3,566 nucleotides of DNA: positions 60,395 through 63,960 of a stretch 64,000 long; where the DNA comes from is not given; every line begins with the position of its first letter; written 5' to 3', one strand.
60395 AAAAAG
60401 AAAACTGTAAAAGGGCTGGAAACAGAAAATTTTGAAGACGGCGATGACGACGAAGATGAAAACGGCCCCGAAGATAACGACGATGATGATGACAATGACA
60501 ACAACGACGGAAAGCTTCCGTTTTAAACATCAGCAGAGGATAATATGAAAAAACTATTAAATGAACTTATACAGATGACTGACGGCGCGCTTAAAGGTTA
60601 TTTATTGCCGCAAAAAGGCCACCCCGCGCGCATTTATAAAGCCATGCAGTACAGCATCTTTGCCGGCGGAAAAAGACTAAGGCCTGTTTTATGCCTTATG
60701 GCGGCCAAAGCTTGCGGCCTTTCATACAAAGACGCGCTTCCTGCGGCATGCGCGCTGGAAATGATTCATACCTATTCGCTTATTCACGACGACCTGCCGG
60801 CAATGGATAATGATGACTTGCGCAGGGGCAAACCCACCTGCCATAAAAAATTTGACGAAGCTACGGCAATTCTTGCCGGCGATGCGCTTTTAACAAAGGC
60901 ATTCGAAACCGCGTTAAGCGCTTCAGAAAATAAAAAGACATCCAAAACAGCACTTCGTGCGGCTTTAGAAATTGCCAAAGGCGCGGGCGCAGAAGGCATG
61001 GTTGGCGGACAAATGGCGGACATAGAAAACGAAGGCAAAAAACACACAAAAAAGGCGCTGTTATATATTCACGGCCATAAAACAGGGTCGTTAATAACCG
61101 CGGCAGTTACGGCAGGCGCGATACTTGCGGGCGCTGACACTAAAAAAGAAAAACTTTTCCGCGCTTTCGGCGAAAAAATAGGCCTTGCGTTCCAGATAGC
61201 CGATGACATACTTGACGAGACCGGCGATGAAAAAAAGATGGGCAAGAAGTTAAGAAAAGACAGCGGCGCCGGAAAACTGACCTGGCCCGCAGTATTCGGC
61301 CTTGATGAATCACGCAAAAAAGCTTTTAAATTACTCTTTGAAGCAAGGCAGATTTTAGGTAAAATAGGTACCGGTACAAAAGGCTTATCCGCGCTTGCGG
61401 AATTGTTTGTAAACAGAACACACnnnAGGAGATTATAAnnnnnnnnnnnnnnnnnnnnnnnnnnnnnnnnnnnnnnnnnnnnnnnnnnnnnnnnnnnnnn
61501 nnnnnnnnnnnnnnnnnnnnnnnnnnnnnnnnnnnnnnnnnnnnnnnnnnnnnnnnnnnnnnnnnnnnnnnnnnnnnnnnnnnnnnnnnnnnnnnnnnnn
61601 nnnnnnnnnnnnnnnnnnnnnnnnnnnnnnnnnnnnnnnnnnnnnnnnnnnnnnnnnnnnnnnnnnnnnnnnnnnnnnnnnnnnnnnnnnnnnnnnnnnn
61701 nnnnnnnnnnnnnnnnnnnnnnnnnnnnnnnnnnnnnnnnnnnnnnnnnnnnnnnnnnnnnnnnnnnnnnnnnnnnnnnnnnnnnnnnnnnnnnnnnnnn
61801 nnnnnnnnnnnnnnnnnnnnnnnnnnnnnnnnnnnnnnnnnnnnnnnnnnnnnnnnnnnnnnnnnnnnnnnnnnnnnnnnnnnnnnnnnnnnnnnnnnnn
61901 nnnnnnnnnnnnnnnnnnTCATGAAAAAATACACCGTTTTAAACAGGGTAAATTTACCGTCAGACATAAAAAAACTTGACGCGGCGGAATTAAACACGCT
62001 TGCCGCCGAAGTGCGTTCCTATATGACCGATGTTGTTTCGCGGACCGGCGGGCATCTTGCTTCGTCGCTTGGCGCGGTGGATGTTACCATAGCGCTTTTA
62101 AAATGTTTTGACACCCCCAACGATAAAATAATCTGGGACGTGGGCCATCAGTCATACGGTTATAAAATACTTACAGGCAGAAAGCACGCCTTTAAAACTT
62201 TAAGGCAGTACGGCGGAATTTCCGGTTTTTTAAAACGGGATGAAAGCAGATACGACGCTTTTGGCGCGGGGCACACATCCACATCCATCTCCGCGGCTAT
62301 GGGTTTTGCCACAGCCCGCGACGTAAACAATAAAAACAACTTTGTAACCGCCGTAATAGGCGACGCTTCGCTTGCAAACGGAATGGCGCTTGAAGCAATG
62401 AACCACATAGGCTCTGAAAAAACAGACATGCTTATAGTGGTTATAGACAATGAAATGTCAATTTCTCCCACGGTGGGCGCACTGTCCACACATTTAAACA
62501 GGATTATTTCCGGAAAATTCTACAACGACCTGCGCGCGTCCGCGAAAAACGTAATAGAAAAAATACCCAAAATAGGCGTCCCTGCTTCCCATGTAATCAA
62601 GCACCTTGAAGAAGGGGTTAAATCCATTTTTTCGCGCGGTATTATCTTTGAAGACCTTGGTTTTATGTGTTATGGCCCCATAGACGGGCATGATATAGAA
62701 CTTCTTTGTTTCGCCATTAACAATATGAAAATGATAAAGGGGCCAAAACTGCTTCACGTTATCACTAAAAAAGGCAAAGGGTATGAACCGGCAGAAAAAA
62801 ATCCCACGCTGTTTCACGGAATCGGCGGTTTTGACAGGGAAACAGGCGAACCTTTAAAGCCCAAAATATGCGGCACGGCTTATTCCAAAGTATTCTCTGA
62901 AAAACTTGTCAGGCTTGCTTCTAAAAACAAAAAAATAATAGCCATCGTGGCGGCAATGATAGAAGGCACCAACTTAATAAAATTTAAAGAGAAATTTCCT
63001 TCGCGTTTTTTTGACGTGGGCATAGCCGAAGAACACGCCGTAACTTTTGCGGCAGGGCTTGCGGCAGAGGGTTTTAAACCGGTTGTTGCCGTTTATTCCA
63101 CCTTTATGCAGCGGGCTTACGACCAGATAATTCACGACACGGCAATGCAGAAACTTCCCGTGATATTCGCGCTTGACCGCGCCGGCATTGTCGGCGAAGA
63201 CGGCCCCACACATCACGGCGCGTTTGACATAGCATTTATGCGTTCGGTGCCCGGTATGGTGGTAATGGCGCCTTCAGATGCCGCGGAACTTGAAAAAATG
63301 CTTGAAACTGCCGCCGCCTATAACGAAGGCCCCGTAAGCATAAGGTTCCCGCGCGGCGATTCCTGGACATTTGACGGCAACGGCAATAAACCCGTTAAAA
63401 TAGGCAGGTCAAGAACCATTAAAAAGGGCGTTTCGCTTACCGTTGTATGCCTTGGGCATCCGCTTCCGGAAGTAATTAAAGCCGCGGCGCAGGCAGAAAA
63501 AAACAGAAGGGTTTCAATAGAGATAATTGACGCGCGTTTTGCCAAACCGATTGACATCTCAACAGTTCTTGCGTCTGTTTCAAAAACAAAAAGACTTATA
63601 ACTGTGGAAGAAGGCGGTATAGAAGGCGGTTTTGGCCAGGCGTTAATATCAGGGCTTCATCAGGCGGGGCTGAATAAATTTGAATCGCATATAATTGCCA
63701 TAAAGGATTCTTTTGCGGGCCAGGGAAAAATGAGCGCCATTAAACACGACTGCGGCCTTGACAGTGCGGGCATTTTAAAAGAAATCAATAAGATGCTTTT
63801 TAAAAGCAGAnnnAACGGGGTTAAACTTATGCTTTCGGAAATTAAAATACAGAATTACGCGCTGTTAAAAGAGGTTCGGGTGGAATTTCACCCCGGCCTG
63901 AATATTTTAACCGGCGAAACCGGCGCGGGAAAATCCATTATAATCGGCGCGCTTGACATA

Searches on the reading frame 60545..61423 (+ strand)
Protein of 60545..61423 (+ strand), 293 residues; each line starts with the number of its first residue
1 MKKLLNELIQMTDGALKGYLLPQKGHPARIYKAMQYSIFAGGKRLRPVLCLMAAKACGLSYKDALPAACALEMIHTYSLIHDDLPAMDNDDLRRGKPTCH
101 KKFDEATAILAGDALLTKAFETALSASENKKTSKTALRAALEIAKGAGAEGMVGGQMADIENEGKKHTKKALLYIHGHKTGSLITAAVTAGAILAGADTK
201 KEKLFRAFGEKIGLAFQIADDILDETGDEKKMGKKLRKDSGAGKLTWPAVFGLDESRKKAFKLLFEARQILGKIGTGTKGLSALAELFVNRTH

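Call 13: search_protein_families(library=pfam, proteins=[window:60545-61423:+], max_evalue=0.001)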
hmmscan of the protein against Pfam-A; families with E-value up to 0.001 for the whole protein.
window:60545-61423:+ (293 aa): 1 family
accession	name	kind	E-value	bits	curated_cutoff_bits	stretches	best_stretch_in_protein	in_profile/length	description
PF00348.22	polyprenyl_synt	-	7.7e-62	209.2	27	1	29-261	3-227/251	Polyprenyl synthetase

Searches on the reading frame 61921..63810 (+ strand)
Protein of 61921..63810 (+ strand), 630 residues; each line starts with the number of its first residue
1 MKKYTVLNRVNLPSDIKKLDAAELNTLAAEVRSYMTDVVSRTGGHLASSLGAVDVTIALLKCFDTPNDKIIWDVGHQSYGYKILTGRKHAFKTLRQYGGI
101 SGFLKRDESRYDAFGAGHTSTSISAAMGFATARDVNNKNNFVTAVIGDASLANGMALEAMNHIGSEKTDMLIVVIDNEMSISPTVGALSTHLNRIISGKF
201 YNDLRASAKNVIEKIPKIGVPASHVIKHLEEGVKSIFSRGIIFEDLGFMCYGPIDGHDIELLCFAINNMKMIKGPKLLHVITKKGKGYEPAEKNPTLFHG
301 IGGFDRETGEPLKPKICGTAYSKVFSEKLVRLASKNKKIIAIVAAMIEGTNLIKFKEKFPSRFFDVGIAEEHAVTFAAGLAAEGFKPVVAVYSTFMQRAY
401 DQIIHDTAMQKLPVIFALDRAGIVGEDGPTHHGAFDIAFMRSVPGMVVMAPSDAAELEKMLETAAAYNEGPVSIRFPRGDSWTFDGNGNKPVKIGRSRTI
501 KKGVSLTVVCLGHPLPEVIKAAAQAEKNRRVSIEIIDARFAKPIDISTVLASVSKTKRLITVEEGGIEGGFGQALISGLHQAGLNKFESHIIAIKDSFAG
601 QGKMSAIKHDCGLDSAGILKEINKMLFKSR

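Call 13: search_protein_families(library=pfam, proteins=[window:61921-63810:+], max_evalue=0.001)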
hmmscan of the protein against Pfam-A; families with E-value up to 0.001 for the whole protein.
window:61921-63810:+ (630 aa): 5 families
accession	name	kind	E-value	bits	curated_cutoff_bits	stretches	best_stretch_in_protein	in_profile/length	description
PF13292.11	DXP_synthase_N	-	4.9e-109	364.3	21.2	1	7-282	1-274/274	1-deoxy-D-xylulose-5-phosphate synthase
PF02779.29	Transket_pyr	-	1.4e-49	168.5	27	1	320-479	4-170/174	Transketolase, pyrimidine binding domain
PF02780.25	Transketolase_C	-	5.4e-21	75.2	25.9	1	496-617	2-123/124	Transketolase, C-terminal domain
PF02775.26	TPP_enzyme_C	-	1.4e-05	25.4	21.9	1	111-179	22-84/151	Thiamine pyrophosphate enzyme, C-terminal TPP binding domain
PF00456.26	Transketolase_N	-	0.00016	21.2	22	0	127-183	122-189/334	Transketolase, thiamine diphosphate binding domain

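Call 16: find_related_loci(query=window:61921-63810:+, collection=genome_contigs, flank=2000)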
Query window:61921-63810:+ (630 aa) in genome_contigs; peptide patterns used: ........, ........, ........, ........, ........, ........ (x = any residue, [..] = any of these).
494 stretches matched a pattern; 393 encode a relative of the query (tblastn E <= 1e-3); the best 80 are kept; 80 distinct loci.
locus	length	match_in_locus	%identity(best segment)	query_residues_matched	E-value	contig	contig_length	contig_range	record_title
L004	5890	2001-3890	84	1-630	0e+0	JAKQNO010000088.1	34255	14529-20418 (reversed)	MAG: bacterium isolate USDV_metabat.159 k141_1906321, whole genome shotgun sequence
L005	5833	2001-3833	49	6-618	0e+0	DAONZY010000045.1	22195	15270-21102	MAG TPA_asm: Deltaproteobacteria bacterium isolate AMR_MDS_4084 NODE_3102_length_22195_cov_7.588482, whole genome shotgu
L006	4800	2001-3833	49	6-618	0e+0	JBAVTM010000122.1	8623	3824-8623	MAG: Desulfuromonadaceae bacterium isolate MFD03638_ilm_asm_bin4 k127_14734, whole genome shotgun sequence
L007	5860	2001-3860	47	3-622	0e+0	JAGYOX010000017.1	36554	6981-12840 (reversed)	MAG: Desulfobacterales bacterium isolate M55B179 17, whole genome shotgun sequence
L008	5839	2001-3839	50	1-618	0e+0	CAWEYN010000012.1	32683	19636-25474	MAG: uncultured Nitrospira sp. isolate MFD05942.bin.2.244 genome assembly, contig: contig_37494, whole genome shotgun se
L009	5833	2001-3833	48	6-618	0e+0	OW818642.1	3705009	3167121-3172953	metagenome genome assembly, chromosome: 1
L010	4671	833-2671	49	6-621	0e+0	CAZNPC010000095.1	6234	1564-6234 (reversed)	MAG TPA_asm: uncultured Nitrospirales bacterium isolate SRP128015_co2_11 genome assembly, contig: NODE_11919_length_6234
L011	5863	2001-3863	47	6-626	0e+0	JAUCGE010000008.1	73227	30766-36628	Desulfobacterales bacterium HSG16 NODE_8_length_73227, whole genome shotgun sequence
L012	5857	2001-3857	47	6-626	0e+0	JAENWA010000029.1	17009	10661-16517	MAG: Desulfuromonadales bacterium isolate 3_4_m_bin4 c_000000648689, whole genome shotgun sequence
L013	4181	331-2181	48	5-620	0e+0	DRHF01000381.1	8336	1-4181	MAG TPA_asm: Desulfobacterales bacterium isolate HyVt-363 HyVt-363_k145_765935, whole genome shotgun sequence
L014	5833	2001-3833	48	6-618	0e+0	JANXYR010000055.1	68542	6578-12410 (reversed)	MAG: Geobacteraceae bacterium isolate GL140_3_metabat_67 GL140_3_k141_1802377, whole genome shotgun sequence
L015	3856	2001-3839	49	2-618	0e+0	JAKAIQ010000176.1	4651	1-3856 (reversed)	MAG: Deltaproteobacteria bacterium isolate WY3.bin34 NODE_39385_length_4651_cov_1.312776, whole genome shotgun sequence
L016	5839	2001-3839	48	3-618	0e+0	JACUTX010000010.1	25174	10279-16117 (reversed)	MAG: Desulfuromonadales bacterium isolate Kmv16 NODE_928_length_25174_cov_10.068116, whole genome shotgun sequence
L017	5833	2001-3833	47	6-618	0e+0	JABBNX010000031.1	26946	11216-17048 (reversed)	MAG: Proteobacteria bacterium isolate G2_21 NODE_897_length_26946_cov_6.63642, whole genome shotgun sequence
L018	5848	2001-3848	49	7-626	0e+0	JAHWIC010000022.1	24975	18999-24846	MAG: Candidatus Woesearchaeota archaeon isolate Yap2000.bin4.8 contig-145_1545, whole genome shotgun sequence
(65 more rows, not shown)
